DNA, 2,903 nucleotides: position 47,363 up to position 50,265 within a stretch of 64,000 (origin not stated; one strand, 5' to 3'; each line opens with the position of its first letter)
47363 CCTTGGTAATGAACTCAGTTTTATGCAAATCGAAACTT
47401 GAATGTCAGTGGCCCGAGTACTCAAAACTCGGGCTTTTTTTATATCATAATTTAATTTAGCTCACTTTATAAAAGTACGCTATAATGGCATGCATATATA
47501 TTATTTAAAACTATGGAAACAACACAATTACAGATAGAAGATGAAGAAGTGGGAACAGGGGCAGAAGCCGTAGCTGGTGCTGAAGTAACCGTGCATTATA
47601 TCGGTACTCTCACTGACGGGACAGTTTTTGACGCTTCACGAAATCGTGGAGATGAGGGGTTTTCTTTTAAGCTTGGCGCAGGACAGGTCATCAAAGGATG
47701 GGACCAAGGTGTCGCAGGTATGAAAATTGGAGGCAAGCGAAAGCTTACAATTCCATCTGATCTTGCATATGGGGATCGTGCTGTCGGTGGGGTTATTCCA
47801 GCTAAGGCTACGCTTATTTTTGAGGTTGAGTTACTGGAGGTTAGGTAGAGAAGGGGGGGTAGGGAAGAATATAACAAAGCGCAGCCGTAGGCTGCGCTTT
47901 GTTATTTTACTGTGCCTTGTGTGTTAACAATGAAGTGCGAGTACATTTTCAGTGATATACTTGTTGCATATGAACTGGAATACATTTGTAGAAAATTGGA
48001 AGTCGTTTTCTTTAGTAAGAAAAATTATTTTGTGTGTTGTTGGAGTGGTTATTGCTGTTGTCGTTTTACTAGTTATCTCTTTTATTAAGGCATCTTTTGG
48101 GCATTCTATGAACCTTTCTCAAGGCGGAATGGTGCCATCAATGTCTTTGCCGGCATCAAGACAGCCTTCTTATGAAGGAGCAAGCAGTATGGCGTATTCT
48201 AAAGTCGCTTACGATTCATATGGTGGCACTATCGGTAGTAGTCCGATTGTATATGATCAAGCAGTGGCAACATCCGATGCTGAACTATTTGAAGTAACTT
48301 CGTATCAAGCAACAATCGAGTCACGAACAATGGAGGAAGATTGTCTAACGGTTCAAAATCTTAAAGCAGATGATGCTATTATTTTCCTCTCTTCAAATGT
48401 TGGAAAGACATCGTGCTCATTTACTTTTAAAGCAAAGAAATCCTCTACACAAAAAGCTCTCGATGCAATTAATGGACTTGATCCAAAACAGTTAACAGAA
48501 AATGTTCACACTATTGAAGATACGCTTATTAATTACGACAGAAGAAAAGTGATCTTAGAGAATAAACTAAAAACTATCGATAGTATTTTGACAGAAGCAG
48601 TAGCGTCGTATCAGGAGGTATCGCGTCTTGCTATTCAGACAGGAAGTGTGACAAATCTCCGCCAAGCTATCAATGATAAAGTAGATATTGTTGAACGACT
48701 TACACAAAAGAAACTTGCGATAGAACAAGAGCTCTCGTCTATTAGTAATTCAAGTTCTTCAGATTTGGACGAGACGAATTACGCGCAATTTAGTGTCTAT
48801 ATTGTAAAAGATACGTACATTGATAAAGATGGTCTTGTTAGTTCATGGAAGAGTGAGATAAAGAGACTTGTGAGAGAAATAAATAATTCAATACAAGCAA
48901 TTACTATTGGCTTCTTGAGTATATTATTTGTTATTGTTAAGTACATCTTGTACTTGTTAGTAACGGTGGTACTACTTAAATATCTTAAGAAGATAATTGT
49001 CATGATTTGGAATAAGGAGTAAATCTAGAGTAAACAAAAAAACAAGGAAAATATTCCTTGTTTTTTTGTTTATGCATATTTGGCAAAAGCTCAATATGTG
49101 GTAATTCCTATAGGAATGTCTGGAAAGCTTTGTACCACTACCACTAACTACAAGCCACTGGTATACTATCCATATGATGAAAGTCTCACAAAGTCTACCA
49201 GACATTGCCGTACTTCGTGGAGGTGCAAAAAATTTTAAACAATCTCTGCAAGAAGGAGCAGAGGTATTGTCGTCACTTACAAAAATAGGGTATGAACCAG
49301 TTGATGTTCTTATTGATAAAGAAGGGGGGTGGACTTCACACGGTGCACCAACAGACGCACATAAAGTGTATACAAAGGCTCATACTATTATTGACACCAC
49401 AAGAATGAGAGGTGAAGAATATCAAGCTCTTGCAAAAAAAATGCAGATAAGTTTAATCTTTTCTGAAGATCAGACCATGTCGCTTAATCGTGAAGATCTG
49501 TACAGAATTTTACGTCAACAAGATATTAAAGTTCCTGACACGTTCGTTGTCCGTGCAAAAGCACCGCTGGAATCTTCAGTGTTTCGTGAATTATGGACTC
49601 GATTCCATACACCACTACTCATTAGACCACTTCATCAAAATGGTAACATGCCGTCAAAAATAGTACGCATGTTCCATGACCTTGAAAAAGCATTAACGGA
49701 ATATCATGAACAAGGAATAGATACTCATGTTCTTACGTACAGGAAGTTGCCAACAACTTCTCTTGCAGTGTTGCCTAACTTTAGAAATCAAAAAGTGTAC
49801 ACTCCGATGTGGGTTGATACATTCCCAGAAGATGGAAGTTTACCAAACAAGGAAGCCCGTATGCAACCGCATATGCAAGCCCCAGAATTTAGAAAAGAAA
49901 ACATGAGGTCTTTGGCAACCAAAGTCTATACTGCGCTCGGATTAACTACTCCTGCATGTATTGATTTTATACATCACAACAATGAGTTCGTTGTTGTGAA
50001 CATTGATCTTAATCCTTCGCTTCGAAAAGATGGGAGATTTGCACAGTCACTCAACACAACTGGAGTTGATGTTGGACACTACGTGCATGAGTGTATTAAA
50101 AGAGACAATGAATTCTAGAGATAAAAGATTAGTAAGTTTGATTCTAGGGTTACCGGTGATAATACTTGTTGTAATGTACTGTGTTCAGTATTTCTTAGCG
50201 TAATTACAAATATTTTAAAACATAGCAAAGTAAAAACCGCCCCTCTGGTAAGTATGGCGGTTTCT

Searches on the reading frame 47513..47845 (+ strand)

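Call 45: search_protein_families(library=pfam, proteins=[window:47513-47845:+], max_evalue=0.001)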
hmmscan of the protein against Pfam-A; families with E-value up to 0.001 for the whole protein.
window:47513-47845:+ (111 aa): 1 family
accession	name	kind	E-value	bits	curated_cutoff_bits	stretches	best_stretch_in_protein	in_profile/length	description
PF00254.34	FKBP_C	-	7.5e-35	119.6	21.1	1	18-108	3-94/94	FKBP-type peptidyl-prolyl cis-trans isomerase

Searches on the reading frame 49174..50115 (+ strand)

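Call 90: search_protein_families(library=pfam, proteins=[window:49174-50115:+], max_evalue=0.00001)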
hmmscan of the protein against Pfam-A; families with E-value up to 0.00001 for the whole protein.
window:49174-50115:+ (314 aa): 1 family
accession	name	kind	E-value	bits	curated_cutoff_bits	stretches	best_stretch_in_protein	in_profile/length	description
PF07478.18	Dala_Dala_lig_C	-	2.4e-07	30.9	24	1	113-308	2-203/204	D-ala D-ala ligase C-terminus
